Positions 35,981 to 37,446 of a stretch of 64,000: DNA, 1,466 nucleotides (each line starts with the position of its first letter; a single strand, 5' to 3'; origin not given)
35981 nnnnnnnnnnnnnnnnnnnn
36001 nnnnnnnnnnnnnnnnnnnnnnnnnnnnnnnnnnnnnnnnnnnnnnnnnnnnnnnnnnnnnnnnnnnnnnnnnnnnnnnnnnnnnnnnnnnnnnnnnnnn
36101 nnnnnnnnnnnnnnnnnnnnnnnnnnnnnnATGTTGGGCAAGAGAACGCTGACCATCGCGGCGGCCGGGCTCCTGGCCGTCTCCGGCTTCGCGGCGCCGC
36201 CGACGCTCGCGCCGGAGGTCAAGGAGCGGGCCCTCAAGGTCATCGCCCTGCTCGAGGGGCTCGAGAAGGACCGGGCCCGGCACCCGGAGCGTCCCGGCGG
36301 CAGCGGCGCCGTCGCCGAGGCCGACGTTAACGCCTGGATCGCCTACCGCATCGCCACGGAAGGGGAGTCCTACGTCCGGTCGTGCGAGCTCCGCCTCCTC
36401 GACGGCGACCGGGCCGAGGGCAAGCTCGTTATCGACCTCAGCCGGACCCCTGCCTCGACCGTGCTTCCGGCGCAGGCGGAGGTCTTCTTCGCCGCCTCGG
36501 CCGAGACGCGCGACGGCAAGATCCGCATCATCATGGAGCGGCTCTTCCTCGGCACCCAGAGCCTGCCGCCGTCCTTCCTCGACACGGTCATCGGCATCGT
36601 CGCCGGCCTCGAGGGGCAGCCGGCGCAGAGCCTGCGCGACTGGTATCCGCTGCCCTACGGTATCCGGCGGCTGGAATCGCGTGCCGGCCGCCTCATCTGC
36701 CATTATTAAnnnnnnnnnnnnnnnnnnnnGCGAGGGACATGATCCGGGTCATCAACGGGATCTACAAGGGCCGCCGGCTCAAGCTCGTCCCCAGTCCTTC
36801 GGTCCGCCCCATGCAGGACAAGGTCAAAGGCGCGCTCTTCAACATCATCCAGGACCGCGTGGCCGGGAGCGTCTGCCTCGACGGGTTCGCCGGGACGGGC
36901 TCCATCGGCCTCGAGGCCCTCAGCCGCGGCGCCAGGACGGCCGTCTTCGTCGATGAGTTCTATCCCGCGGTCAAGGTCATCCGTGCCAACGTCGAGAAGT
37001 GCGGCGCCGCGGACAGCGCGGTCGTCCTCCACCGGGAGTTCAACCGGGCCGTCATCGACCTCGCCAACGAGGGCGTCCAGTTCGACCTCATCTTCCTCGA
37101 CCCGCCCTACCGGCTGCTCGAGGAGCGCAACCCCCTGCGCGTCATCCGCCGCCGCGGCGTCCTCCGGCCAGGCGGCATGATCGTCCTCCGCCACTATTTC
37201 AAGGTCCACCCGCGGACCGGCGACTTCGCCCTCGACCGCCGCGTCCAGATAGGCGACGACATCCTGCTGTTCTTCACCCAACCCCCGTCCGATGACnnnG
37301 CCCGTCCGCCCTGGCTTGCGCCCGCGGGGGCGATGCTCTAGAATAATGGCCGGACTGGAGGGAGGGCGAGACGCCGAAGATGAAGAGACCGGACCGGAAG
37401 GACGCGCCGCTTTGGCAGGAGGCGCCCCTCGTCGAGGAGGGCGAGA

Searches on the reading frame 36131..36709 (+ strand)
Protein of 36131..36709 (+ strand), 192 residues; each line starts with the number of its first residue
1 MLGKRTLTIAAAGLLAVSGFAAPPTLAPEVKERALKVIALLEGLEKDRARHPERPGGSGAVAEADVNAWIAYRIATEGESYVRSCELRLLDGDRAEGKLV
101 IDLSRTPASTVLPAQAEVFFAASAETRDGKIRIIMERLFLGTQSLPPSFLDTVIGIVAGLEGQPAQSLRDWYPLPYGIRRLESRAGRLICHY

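Call 27: search_protein_families(library=pfam, proteins=[window:36131-36706:+], max_evalue=0.01)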
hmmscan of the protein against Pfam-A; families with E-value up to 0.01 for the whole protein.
window:36131-36706:+ (192 aa): 0 families

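Call 30: find_encoding_contigs(protein=window:36131-36709:+, flank=3000, max_places=10)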
Protein window:36131-36709:+ (192 aa): 8 contigs read that carry it; 8 places shown.
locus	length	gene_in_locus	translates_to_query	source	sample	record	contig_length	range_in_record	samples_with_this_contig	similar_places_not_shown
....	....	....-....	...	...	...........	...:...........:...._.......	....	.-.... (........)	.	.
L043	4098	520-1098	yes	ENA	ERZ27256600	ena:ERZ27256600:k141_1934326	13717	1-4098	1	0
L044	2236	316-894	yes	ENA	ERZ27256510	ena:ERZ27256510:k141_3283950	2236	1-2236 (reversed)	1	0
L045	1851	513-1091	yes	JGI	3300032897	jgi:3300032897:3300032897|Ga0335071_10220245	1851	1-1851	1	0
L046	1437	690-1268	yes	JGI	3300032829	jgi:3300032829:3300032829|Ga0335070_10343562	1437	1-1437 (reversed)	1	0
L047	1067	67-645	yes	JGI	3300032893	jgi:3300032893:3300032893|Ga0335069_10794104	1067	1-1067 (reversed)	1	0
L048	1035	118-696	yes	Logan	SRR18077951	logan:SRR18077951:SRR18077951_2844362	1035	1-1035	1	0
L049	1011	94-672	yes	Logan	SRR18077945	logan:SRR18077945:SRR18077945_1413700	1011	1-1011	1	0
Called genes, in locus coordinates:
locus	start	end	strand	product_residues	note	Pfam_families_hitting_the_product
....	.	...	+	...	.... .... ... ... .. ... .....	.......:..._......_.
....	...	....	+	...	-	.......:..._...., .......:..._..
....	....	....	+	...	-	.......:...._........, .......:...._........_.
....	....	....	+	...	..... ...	-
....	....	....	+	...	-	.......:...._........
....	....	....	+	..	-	?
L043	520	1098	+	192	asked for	-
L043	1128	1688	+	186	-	PF03602:Cons_hypoth95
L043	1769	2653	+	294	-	-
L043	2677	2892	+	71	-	PF01197:Ribosomal_L31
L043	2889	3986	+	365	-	PF03462:PCRF, PF00472:RF-1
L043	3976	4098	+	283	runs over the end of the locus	PF17827:PrmC_N (weak), PF05175:MTS, PF06325:PrmA, PF13489:Methyltransf_23 (weak), PF13847:Methyltransf_31, PF08241:Methyltransf_11 (weak), PF08242:Methyltransf_12, PF13649:Methyltransf_25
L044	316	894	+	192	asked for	-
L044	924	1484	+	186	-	PF03602:Cons_hypoth95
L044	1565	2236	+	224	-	?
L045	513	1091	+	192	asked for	-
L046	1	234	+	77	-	?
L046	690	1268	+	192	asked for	-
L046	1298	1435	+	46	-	?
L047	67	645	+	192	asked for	-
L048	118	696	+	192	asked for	-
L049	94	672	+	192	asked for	-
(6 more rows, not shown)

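Call 31: find_homologous_proteins(query=window:36131-36706:+)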
Query window:36131-36706:+ (192 aa): 41 proteins with E <= 0.001 among 1392 candidates.
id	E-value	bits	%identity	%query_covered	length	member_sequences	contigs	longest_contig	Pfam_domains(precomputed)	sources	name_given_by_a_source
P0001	3.7e-119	413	100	100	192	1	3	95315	-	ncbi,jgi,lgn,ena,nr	ncbi:MAG TPA: hypothetical protein VMS75_00805 [Terriglobales bacterium]|nr:hypothetical protein [Te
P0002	7.0e-102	357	88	98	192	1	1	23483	-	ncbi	-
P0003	2.1e-98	346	85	99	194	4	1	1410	-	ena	-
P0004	5.2e-84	299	75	94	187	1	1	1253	-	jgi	jgi:hypothetical protein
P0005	6.8e-84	298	77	87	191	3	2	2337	-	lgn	-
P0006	8.9e-83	295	77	87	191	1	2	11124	-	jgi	jgi:hypothetical protein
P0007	1.7e-81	290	74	91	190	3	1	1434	-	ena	-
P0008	2.4e-81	290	72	99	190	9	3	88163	-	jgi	jgi:hypothetical protein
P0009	8.3e-78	278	70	97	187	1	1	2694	-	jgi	jgi:hypothetical protein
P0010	1.2e-77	278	70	96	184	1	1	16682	-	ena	-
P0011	1.7e-75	271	71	95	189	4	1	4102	-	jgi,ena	-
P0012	6.4e-75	269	68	98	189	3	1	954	-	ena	-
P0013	3.2e-74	267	67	93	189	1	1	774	-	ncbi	-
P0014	4.3e-74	266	72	87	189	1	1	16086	-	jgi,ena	-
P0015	2.7e-73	264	69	87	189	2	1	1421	-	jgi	jgi:hypothetical protein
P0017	7.0e-72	259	68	90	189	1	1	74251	-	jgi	jgi:hypothetical protein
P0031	2.3e-63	231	66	87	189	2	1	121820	-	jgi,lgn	jgi:hypothetical protein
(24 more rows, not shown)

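Call 32: find_encoding_contigs(protein=P0002, flank=8000, max_places=2)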
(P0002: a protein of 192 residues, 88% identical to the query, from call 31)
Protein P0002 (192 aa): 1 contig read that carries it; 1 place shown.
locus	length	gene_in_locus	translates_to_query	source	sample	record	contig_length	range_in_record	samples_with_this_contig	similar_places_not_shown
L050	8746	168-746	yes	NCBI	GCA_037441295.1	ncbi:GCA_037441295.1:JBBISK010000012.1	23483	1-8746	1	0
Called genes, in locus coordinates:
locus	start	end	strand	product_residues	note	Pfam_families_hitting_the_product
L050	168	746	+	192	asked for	-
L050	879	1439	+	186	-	PF03602:Cons_hypoth95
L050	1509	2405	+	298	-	-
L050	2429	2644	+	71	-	PF01197:Ribosomal_L31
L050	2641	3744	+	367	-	PF03462:PCRF, PF00472:RF-1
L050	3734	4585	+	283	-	PF17827:PrmC_N, PF05175:MTS, PF06325:PrmA, PF13489:Methyltransf_23 (weak), PF13847:Methyltransf_31, PF08241:Methyltransf_11 (weak), PF08242:Methyltransf_12, PF13649:Methyltransf_25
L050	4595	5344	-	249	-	PF13487:HD_5, PF01966:HD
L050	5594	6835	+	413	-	-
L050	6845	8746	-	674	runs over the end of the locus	PF01590:GAF, PF13185:GAF_2, PF00990:GGDEF, PF07238:PilZ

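Call 33: find_encoding_contigs(protein=P0008, flank=8000, max_places=2)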
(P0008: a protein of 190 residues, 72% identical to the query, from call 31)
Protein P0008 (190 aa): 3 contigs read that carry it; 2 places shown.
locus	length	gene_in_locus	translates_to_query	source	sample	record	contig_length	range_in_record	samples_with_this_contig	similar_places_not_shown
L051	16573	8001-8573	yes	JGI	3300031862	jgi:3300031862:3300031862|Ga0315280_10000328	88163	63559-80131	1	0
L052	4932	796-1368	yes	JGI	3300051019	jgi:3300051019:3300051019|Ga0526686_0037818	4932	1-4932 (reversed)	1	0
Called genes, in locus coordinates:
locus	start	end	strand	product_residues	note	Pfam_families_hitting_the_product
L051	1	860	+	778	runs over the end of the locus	PF02706:Wzz, PF01656:CbiA (faint), PF13807:GNVR (weak), PF10609:ParA (weak), PF13614:AAA_31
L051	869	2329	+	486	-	PF04932:Wzy_C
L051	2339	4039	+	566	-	-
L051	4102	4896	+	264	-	PF13620:CarboxypepD_reg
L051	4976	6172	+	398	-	PF14907:NTP_transf_5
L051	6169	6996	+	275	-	PF00005:ABC_tran, PF13304:AAA_21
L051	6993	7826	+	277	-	PF01061:ABC2_membrane, PF12698:ABC2_membrane_3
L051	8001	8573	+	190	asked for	-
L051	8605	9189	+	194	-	PF03602:Cons_hypoth95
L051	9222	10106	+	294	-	-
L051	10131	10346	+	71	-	PF01197:Ribosomal_L31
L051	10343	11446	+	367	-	PF03462:PCRF, PF00472:RF-1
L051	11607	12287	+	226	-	PF05175:MTS, PF06325:PrmA, PF13489:Methyltransf_23, PF01170:UPF0020 (faint), PF13847:Methyltransf_31, PF08241:Methyltransf_11 (weak), PF08242:Methyltransf_12, PF13649:Methyltransf_25, +1 more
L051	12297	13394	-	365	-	PF13487:HD_5, PF01966:HD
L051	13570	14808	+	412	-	-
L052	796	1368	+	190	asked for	-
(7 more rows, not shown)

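Call 34: find_encoding_contigs(protein=P0017, flank=8000, max_places=2)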
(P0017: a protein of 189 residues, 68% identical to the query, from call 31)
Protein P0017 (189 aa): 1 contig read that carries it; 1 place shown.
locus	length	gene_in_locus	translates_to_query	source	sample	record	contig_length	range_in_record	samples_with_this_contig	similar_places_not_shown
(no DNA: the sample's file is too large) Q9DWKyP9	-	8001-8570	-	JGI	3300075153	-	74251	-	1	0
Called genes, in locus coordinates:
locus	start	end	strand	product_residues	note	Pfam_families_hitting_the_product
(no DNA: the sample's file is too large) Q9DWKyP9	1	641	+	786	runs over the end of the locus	PF02706:Wzz, PF13807:GNVR (weak), PF13614:AAA_31, PF01656:CbiA (weak), PF10609:ParA (faint)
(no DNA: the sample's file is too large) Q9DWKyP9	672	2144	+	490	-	PF04932:Wzy_C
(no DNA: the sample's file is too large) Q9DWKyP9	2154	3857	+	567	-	-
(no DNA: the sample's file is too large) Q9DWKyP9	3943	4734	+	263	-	PF13620:CarboxypepD_reg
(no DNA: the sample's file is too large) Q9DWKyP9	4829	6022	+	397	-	PF14907:NTP_transf_5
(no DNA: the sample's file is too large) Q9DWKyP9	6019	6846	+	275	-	PF00005:ABC_tran, PF13304:AAA_21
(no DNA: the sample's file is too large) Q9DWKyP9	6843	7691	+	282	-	PF01061:ABC2_membrane, PF12698:ABC2_membrane_3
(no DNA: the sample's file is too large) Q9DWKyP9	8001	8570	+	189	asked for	-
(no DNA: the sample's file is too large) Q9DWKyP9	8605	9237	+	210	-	PF03602:Cons_hypoth95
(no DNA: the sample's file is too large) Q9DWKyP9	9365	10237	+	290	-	-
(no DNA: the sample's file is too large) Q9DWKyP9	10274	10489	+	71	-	PF01197:Ribosomal_L31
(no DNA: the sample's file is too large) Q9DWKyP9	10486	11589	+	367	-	PF03462:PCRF, PF00472:RF-1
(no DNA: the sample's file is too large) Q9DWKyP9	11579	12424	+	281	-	PF17827:PrmC_N, PF05175:MTS, PF06325:PrmA, PF13489:Methyltransf_23, PF01170:UPF0020 (weak), PF13847:Methyltransf_31, PF08242:Methyltransf_12, PF13649:Methyltransf_25, +1 more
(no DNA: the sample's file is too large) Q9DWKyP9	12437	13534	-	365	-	PF13487:HD_5, PF01966:HD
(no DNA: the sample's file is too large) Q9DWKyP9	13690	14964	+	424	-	-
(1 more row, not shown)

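Call 35: find_encoding_contigs(protein=P0031, flank=8000, max_places=2)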
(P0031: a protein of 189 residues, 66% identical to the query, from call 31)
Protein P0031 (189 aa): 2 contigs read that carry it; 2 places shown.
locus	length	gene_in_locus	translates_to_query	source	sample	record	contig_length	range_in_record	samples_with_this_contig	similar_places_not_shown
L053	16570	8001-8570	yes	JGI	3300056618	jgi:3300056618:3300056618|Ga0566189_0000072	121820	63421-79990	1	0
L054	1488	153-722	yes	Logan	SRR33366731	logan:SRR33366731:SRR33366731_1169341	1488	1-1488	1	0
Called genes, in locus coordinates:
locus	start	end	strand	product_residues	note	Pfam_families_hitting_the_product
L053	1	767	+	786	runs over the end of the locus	PF02706:Wzz, PF01656:CbiA (faint), PF13807:GNVR (weak), PF13614:AAA_31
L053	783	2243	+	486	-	PF04932:Wzy_C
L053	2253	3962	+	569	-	PF13428:TPR_14 (faint), PF13431:TPR_17 (faint), PF13181:TPR_8 (faint)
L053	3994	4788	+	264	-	PF13620:CarboxypepD_reg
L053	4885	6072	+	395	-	PF14907:NTP_transf_5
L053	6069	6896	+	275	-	PF00005:ABC_tran, PF13304:AAA_21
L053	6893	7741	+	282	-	PF01061:ABC2_membrane, PF12698:ABC2_membrane_3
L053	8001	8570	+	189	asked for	-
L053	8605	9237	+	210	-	PF03602:Cons_hypoth95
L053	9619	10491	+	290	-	-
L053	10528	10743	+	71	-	PF01197:Ribosomal_L31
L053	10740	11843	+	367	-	PF03462:PCRF, PF00472:RF-1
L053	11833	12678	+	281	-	PF17827:PrmC_N, PF05175:MTS, PF06325:PrmA, PF13489:Methyltransf_23, PF13847:Methyltransf_31, PF08241:Methyltransf_11 (weak), PF08242:Methyltransf_12, PF13649:Methyltransf_25, +3 more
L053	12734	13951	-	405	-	PF13487:HD_5, PF01966:HD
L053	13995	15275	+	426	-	-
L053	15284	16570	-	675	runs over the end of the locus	PF01590:GAF, PF13185:GAF_2, PF00990:GGDEF, PF07238:PilZ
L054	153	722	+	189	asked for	-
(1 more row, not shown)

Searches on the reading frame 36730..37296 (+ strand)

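Call 27: search_protein_families(library=pfam, proteins=[window:36730-37296:+], max_evalue=0.01)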
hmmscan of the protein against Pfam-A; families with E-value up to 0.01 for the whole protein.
window:36730-37296:+ (189 aa): 2 families
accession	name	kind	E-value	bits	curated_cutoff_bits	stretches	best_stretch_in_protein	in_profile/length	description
PF03602.21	Cons_hypoth95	-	1.7e-44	152.1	24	1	5-158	1-155/182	Conserved hypothetical protein 95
PF02086.21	MethyltransfD12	-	0.0029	17.8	22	0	38-89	10-63/253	D12 class N6 adenine-specific DNA methyltransferase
